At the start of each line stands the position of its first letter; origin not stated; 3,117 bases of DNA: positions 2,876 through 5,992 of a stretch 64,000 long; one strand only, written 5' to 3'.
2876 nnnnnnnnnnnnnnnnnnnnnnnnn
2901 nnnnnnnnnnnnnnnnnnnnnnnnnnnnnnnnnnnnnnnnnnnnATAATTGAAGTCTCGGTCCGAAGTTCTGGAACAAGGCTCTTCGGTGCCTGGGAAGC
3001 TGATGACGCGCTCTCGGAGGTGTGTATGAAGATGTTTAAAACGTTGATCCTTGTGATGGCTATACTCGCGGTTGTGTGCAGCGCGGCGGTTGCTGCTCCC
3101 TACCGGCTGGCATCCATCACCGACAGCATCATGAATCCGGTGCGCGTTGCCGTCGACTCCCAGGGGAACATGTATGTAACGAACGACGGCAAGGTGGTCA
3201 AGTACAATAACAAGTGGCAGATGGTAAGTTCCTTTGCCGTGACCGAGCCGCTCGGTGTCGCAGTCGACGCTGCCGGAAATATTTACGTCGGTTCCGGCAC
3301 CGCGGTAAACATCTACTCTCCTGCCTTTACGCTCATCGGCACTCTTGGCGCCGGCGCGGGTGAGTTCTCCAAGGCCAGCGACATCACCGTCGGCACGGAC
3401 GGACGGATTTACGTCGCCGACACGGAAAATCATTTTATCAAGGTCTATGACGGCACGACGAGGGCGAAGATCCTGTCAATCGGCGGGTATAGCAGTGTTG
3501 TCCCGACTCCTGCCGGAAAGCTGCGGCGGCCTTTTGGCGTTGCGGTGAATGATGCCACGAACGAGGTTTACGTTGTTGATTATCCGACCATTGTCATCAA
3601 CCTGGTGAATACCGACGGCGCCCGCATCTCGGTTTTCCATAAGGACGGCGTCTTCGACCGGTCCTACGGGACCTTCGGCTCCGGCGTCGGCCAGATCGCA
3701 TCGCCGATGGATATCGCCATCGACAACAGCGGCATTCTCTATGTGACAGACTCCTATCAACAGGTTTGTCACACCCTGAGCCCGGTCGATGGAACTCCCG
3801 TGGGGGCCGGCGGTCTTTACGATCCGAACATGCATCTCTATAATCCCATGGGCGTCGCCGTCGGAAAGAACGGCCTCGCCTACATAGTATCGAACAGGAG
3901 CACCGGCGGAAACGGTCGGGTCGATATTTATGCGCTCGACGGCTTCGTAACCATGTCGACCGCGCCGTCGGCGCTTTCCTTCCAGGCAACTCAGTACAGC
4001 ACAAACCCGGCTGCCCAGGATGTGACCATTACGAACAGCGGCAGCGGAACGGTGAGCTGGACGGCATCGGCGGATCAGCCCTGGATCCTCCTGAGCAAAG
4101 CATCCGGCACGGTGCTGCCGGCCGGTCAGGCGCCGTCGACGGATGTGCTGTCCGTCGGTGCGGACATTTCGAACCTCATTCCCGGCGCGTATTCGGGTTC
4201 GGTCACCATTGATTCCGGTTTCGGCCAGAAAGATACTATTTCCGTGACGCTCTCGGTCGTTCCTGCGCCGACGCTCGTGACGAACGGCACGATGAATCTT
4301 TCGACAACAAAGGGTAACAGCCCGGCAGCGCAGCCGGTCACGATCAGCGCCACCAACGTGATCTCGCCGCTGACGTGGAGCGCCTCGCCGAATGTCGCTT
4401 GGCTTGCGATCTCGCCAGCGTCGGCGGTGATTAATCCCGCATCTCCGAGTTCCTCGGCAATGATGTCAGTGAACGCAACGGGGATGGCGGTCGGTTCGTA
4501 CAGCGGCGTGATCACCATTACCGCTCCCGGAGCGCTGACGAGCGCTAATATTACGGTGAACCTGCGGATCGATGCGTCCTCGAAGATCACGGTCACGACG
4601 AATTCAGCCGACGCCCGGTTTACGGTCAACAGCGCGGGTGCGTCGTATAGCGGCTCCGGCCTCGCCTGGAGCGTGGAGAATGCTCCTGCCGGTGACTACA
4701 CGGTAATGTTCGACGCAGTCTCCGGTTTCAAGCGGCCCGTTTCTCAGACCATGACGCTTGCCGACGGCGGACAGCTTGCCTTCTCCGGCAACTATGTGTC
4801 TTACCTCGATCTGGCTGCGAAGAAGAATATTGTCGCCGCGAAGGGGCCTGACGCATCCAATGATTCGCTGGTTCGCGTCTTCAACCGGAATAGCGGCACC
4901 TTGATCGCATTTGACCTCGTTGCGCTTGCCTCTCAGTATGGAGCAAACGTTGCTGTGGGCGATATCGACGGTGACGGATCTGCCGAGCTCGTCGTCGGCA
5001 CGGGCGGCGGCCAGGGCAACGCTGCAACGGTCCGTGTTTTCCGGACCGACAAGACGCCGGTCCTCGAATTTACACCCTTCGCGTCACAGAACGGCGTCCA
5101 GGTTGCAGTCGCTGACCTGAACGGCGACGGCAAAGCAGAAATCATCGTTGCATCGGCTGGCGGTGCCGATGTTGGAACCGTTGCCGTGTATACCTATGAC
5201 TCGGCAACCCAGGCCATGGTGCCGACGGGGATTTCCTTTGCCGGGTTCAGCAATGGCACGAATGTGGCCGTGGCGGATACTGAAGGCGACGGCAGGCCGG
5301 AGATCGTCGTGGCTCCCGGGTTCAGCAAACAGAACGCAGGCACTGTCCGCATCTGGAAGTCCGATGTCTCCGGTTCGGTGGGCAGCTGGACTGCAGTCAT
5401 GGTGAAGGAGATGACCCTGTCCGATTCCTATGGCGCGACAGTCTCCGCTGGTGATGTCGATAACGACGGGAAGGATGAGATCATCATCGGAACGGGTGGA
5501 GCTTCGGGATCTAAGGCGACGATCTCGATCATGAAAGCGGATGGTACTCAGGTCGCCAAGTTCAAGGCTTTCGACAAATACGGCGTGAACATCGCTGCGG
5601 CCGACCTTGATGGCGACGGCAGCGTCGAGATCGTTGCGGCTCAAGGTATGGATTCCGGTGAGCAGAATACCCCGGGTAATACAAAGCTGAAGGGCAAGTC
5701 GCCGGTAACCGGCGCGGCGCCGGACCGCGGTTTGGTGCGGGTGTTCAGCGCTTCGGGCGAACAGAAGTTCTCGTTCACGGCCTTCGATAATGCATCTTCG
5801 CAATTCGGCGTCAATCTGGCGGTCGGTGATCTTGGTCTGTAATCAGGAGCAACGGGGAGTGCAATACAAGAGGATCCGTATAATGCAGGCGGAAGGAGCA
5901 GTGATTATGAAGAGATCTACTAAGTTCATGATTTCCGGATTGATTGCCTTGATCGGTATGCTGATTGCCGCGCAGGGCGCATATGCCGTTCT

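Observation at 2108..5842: Secreted tetrahaem cytochrome paired with a 938-aa double beta-propeller protein: candidate cytochrome-filament/EET assembly pair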

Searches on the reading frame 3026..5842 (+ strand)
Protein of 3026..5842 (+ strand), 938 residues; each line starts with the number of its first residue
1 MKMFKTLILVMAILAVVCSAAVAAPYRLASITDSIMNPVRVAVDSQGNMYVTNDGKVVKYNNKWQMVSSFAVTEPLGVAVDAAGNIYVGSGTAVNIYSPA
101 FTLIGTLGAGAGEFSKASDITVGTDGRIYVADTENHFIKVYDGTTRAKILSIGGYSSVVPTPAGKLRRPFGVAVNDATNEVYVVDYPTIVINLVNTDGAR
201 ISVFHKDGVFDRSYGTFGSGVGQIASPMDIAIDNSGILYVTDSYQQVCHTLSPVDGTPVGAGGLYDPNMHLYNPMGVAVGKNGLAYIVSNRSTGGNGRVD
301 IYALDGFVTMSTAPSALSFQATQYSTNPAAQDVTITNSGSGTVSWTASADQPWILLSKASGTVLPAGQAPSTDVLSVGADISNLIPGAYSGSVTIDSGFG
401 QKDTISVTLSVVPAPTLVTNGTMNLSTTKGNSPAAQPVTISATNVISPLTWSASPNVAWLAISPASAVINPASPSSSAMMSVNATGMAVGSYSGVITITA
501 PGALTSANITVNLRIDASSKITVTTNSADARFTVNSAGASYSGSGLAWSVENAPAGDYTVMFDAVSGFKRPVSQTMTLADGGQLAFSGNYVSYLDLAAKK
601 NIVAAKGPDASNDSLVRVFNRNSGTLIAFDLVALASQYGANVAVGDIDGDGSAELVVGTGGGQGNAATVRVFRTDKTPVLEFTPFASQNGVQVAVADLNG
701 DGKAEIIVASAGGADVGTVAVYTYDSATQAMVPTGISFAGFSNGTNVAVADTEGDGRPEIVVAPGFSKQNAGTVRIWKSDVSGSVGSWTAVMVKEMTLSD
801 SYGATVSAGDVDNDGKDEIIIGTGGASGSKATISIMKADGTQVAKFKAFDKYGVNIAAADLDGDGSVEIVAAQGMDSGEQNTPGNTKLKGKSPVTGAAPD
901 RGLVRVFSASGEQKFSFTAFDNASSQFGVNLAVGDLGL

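Call 3: search_protein_families(library=pfam, proteins=[window:3026-5842:+], max_evalue=0.01)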
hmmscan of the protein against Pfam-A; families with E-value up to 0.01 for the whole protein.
window:3026-5842:+ (938 aa): 17 families
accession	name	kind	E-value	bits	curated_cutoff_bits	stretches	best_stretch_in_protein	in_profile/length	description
PF13517.12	FG-GAP_3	-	7.2e-26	91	26.9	5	697-762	1-61/61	FG-GAP-like repeat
PF01839.29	FG-GAP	-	4e-22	78.1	22.1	4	689-722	1-37/37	FG-GAP repeat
PF01436.27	NHL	-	1.4e-18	66.3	20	1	114-141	1-28/28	NHL repeat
PF19190.6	BACON_2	-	3.4e-16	59.4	25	2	310-409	2-91/94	Viral BACON domain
PF14779.12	BBS1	-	2.4e-07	30.9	27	0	638-674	15-51/254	Ciliary BBSome complex subunit 1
PF25021.1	TEN_NHL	-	1.9e-06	27.5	27.1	0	253-289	124-159/357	Teneurin NHL domain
PF25292.1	Beta-prop_CGLA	-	4.7e-06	26.7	26.8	0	794-847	180-231/316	Lambda-carrageenase beta-propeller domain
PF17170.10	DUF5128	-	4.8e-06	26.4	22.9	0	194-245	59-111/321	6-bladed beta-propeller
PF06739.17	SBBP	-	7.3e-05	23.1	20.5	0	72-92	12-32/38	Beta-propeller repeat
PF23743.1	Beta-prop_BBS7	-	0.00013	21.8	27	0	642-731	174-258/299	BBS7 beta-propeller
PF22076.2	Cep192_D6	-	0.00029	21.4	35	0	311-408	5-99/101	Cep192 domain 6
PF12256.14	TcdB_toxin_midN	-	0.00034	20.4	24.8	0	682-714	19-51/181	Insecticide toxin TcdB middle/N-terminal region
PF16743.10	PliI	-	0.0004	20.5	27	0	641-682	61-103/123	Periplasmic lysozyme inhibitor of I-type lysozyme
PF14783.12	BBS2_Mid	-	0.00073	20.1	27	0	643-677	3-32/108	Ciliary BBSome complex subunit 2, middle region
PF20067.5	SSL_N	-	0.00082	19.6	18.9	0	41-59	26-45/46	Strictosidine synthase-like, N-terminal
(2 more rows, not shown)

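Call 39: find_homologous_proteins(query=window:3026-5842:+, max_evalue=1e-10)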
Query window:3026-5842:+ (938 aa): 339 proteins with E <= 1e-10 among 8000 candidates; the best 120 are listed.
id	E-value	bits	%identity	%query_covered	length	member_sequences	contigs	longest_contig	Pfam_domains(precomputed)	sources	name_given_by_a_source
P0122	0.0e+0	2010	100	100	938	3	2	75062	PF01839.30,PF19190.7,PF17170.11,PF14779.13,PF25292.1,PF13517.13,PF01436.28,PF25021.2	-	-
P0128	2.2e-286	971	53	100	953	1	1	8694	PF01839.30,PF19190.7,PF13517.13,PF01436.28,PF08450.19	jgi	jgi:sugar lactone lactonase YvrE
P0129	8.9e-282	956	52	100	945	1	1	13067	PF01839.30,PF19190.7,PF13517.13,PF20067.6,PF01436.28,PF06739.18,PF08450.19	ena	-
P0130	1.2e-277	942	51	100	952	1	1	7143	PF01839.30,PF19190.7,PF13517.13,PF01436.28,PF08450.19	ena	-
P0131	3.4e-272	924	52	100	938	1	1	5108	PF01839.30,PF19190.7,PF13517.13,PF20067.6,PF01436.28,PF25021.2,PF08450.19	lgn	-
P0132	8.0e-271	919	52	100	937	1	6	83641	PF01839.30,PF19190.7,PF13517.13,PF20067.6,PF01436.28,PF25021.2,PF08450.19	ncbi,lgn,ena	ncbi:MAG: FG-GAP-like repeat-containing protein [Nitrospirota bacterium]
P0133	4.0e-262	891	48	100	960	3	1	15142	PF01839.30,PF19190.7,PF13517.13,PF01436.28,PF25021.2,PF08450.19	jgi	-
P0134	1.3e-260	886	49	100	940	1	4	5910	PF01839.30,PF19190.7,PF13517.13,PF01436.28,PF06739.18,PF08450.19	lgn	-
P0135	8.6e-252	856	48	100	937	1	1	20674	PF01839.30,PF19190.7,PF21348.4,PF13517.13,PF20067.6,PF01436.28,PF25021.2,PF08450.19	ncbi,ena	-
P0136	1.3e-244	833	49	100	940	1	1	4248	PF01839.30,PF19190.7,PF13517.13,PF01436.28,PF06739.18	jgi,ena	-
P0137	3.6e-244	831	49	100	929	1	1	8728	PF01839.30,PF19190.7,PF21348.4,PF17170.11,PF13517.13,PF01436.28,PF06739.18,PF08450.19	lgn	-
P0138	3.3e-243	828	49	100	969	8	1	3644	PF01839.30,PF19190.7,PF21348.4,PF13517.13,PF01436.28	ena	-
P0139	2.4e-241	822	48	100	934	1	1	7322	PF01839.30,PF19190.7,PF21348.4,PF17170.11,PF13517.13,PF01436.28,PF06739.18,PF08450.19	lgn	-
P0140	1.8e-232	793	48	100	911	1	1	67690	PF01839.30,PF19190.7,PF17170.11,PF13517.13,PF20067.6,PF01436.28,PF06739.18,PF08450.19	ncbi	ncbi:MAG: BACON domain-containing protein [Nitrospirota bacterium]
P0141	7.8e-228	777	46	100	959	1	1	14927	PF01839.30,PF12256.15,PF19190.7,PF21348.4,PF13517.13,PF01436.28,PF25021.2,PF08450.19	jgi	jgi:sugar lactone lactonase YvrE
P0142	1.5e-194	667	41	100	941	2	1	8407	PF01839.30,PF19190.7,PF13517.13,PF22807.3,PF01436.28,PF06739.18,PF08450.19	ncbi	-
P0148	2.3e-169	584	38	100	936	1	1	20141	PF01839.30,PF19190.7,PF13517.13,PF01436.28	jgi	jgi:hypothetical protein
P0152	1.0e-127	446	33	99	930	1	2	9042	PF01839.30,PF19190.7,PF17170.11,PF22076.3,PF13517.13,PF01436.28,PF06739.18,PF08450.19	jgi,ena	-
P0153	4.1e-126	441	34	100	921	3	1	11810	PF01839.30,PF19190.7,PF17170.11,PF22076.3,PF13517.13,PF01436.28,PF06739.18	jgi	jgi:sugar lactone lactonase YvrE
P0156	9.3e-100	353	31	96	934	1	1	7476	PF01839.30,PF19190.7,PF13517.13,PF01436.28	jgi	jgi:hypothetical protein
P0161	2.7e-48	183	29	89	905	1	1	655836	PF01839.30,PF19190.7,PF13517.13,PF01436.28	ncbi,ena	-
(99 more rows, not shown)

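Call 41: find_encoding_contigs(protein=P0132, flank=10000, max_places=1)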
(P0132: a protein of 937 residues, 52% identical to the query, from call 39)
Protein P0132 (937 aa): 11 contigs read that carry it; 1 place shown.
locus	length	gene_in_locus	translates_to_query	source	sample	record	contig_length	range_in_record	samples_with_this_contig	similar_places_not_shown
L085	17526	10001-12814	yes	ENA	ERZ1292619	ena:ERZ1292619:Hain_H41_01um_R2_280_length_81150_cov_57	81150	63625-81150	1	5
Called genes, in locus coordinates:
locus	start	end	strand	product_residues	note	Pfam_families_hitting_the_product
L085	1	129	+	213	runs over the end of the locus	PF02683:DsbD_TM, PF13386:DsbD_2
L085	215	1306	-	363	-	PF05222:AlaDh_PNT_N, PF01262:AlaDh_PNT_C, PF02826:2-Hacid_dh_C (weak), PF01488:Shikimate_DH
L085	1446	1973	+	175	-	PF14235:DUF4337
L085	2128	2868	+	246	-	PF27246:MJ1433_N, PF27232:MJ1433_C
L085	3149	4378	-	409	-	PF01476:LysM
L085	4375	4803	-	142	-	-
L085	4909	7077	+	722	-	PF19312:NtrY_N, PF00672:HAMP, PF00989:PAS, PF08448:PAS_4 (weak), PF13426:PAS_9 (weak), PF00512:HisKA, PF02518:HATPase_c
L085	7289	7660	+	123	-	PF00581:Rhodanese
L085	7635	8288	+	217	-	PF22175:Ogg-HhH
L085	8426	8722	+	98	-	-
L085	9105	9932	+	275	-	PF09699:Paired_CXXCH_1 (faint)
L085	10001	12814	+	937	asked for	PF08450:SGL (faint), PF20067:SSL_N (faint), PF25021:TEN_NHL (faint), PF01436:NHL (weak), PF19190:BACON_2 (weak), PF01839:FG-GAP (weak), PF13517:FG-GAP_3 (weak)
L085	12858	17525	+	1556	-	?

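Call 42: find_encoding_contigs(protein=P0140, flank=10000, max_places=1)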
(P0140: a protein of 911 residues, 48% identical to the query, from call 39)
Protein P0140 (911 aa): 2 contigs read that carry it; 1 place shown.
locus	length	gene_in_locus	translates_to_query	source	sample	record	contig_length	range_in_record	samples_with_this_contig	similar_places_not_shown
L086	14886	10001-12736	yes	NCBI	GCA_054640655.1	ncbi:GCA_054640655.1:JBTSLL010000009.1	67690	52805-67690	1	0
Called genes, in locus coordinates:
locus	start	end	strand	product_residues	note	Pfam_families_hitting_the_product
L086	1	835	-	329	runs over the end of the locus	-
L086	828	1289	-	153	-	PF13115:YtkA (weak)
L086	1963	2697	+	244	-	PF00990:GGDEF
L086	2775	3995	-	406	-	PF01476:LysM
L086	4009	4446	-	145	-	-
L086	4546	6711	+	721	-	PF19312:NtrY_N, PF00672:HAMP, PF00989:PAS, PF08448:PAS_4, PF13426:PAS_9, PF00512:HisKA, PF02518:HATPase_c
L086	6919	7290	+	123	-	PF00581:Rhodanese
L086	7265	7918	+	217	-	PF22175:Ogg-HhH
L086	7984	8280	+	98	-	-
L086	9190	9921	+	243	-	PF09699:Paired_CXXCH_1 (faint)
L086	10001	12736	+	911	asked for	PF08450:SGL (faint), PF20067:SSL_N (faint), PF01839:FG-GAP (faint), PF06739:SBBP (faint), PF13517:FG-GAP_3 (faint), PF17170:DUF5128 (faint), PF01436:NHL (weak), PF19190:BACON_2 (faint)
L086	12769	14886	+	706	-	PF02085:Cytochrom_CIII (faint), PF14522:Cytochrome_C7 (faint), PF14537:Cytochrom_c3_2 (faint), PF09698:GSu_C4xC__C2xCH (weak)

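Call 43: find_encoding_contigs(protein=P0161, flank=10000, max_places=1)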
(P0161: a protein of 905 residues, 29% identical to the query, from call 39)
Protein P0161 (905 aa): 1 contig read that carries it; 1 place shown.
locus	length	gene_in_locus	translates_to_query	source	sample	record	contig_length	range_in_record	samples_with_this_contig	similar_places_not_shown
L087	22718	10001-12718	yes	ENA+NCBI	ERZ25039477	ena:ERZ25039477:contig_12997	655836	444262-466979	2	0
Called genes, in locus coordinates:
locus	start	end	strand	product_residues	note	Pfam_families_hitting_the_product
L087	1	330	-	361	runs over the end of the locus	PF01578:Cytochrom_C_asm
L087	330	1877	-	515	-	PF05140:ResB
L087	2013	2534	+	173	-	-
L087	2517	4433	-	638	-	PF13231:PMT_2 (weak), PF13432:TPR_16 (faint), PF13414:TPR_11 (faint), PF13431:TPR_17 (faint), PF14559:TPR_19 (faint), PF24575:TPR_Slam (faint), PF00515:TPR_1 (faint), PF07719:TPR_2 (faint), +1 more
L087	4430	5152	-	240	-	PF13489:Methyltransf_23, PF07021:MetW, PF13847:Methyltransf_31, PF08241:Methyltransf_11, PF08242:Methyltransf_12, PF13649:Methyltransf_25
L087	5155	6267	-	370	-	PF01041:DegT_DnrJ_EryC1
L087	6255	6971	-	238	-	PF03559:Hexose_dehydrat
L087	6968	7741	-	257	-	PF03559:Hexose_dehydrat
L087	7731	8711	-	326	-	PF00535:Glycos_transf_2, PF13641:Glyco_tranf_2_3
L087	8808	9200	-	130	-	-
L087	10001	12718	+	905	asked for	PF01436:NHL (faint), PF01839:FG-GAP (faint), PF13517:FG-GAP_3 (faint), PF19190:BACON_2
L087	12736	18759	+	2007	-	PF09699:Paired_CXXCH_1 (faint), PF14522:Cytochrome_C7 (faint), PF14537:Cytochrom_c3_2 (weak), PF22113:Mtrc-MtrF_II-IV_dom (faint), PF09698:GSu_C4xC__C2xCH (weak)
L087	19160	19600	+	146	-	PF10116:Host_attach, PF18856:baeRF_family12 (weak)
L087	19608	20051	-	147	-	PF02130:YbeY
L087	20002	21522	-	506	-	PF07698:7TM-7TMR_HD, PF01966:HD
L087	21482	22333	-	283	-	PF01695:IstB_IS21 (weak), PF02562:PhoH, PF00270:DEAD (faint), PF13245:AAA_19 (weak), PF13604:AAA_30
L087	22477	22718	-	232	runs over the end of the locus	PF05036:SPOR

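Call 45: find_related_loci(query=A2, collection=metagenome_contigs, flank=8000)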
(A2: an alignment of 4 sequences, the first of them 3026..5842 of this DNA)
Query A2 (938 aa) in metagenome_contigs; peptide patterns used: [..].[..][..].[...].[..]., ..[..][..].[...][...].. (x = any residue, [..] = any of these).
600 stretches matched a pattern (row limit reached: there are more); 188 encode a relative of the query (tblastn E <= 1e-3); the best 80 are kept; 80 distinct loci.
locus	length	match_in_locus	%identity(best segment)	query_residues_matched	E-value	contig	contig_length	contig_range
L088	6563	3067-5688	29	2-934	2e-87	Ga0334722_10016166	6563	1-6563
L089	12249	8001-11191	36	589-936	8e-31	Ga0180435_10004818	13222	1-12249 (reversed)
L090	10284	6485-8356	34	586-936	2e-20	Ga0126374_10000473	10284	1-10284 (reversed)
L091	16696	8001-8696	34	639-874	6e-20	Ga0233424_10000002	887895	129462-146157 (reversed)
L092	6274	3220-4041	31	594-874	4e-19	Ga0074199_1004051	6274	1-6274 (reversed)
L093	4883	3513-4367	30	629-889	3e-19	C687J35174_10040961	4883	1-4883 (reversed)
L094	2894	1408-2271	29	599-936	3e-18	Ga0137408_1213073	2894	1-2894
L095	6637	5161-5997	28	614-936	4e-17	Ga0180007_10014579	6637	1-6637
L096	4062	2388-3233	36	547-871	7e-17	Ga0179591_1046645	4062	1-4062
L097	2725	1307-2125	29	616-936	1e-16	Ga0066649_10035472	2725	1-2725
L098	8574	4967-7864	28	594-936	5e-16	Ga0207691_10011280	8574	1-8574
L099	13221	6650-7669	31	642-873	8e-16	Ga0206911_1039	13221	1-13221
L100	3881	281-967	32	531-936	2e-15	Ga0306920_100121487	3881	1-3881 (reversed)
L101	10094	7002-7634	32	601-819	3e-15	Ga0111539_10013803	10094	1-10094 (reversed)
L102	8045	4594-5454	28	594-880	7e-15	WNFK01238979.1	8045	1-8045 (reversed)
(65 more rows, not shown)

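Call 47: find_encoding_contigs(protein=P0148, flank=10000, max_places=1)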
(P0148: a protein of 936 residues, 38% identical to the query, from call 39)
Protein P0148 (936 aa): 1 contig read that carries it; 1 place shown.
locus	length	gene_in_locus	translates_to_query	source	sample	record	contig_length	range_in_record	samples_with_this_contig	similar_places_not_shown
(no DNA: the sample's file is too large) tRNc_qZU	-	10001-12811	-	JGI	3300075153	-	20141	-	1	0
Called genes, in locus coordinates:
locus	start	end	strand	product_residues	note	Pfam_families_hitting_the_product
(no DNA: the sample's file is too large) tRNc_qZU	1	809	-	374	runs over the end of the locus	PF01590:GAF, PF13185:GAF_2, PF13492:GAF_3, PF00990:GGDEF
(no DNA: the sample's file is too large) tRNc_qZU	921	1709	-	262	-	-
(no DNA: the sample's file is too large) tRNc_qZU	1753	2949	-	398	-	PF00155:Aminotran_1_2, PF01041:DegT_DnrJ_EryC1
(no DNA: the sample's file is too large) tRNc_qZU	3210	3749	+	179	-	PF14235:DUF4337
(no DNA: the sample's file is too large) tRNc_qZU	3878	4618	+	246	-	PF27246:MJ1433_N, PF27232:MJ1433_C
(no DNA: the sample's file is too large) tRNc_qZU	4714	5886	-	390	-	PF01476:LysM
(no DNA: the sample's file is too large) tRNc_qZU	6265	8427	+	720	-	PF19312:NtrY_N (weak), PF00672:HAMP, PF00989:PAS, PF08448:PAS_4 (weak), PF13426:PAS_9 (weak), PF00512:HisKA, PF02518:HATPase_c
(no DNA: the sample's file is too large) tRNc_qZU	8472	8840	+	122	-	PF00581:Rhodanese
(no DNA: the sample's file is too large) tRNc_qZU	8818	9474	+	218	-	PF22175:Ogg-HhH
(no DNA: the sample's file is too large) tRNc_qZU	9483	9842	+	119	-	-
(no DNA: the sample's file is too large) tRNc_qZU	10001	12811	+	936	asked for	PF01436:NHL (faint), PF01839:FG-GAP (faint), PF13517:FG-GAP_3 (faint), PF19190:BACON_2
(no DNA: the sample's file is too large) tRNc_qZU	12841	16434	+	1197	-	PF14522:Cytochrome_C7 (faint), PF09698:GSu_C4xC__C2xCH (weak)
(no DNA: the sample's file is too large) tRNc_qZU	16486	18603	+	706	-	?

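Call 48: find_encoding_contigs(protein=P0153, flank=10000, max_places=1)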
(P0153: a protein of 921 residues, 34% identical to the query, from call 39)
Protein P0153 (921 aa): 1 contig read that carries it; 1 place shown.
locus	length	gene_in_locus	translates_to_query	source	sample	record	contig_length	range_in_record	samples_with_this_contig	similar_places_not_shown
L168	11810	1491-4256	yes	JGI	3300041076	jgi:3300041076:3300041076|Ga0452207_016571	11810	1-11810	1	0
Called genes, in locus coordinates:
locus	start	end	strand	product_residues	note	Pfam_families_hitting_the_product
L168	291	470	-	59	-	-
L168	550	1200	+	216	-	PF13174:TPR_6 (faint)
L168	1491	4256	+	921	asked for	PF01436:NHL (faint), PF06739:SBBP (faint), PF17170:DUF5128 (faint), PF13517:FG-GAP_3 (faint), PF19190:BACON_2, PF22076:Cep192_D6 (faint), PF01839:FG-GAP (faint)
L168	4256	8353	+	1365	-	PF09699:Paired_CXXCH_1 (faint), PF14522:Cytochrome_C7 (faint), PF14537:Cytochrom_c3_2 (faint), PF22113:Mtrc-MtrF_II-IV_dom (faint), PF09698:GSu_C4xC__C2xCH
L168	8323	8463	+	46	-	-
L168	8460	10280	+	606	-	PF14522:Cytochrome_C7 (faint), PF14537:Cytochrom_c3_2 (faint), PF22113:Mtrc-MtrF_II-IV_dom (weak), PF09698:GSu_C4xC__C2xCH, PF22113:Mtrc-MtrF_II-IV_dom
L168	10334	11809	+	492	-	?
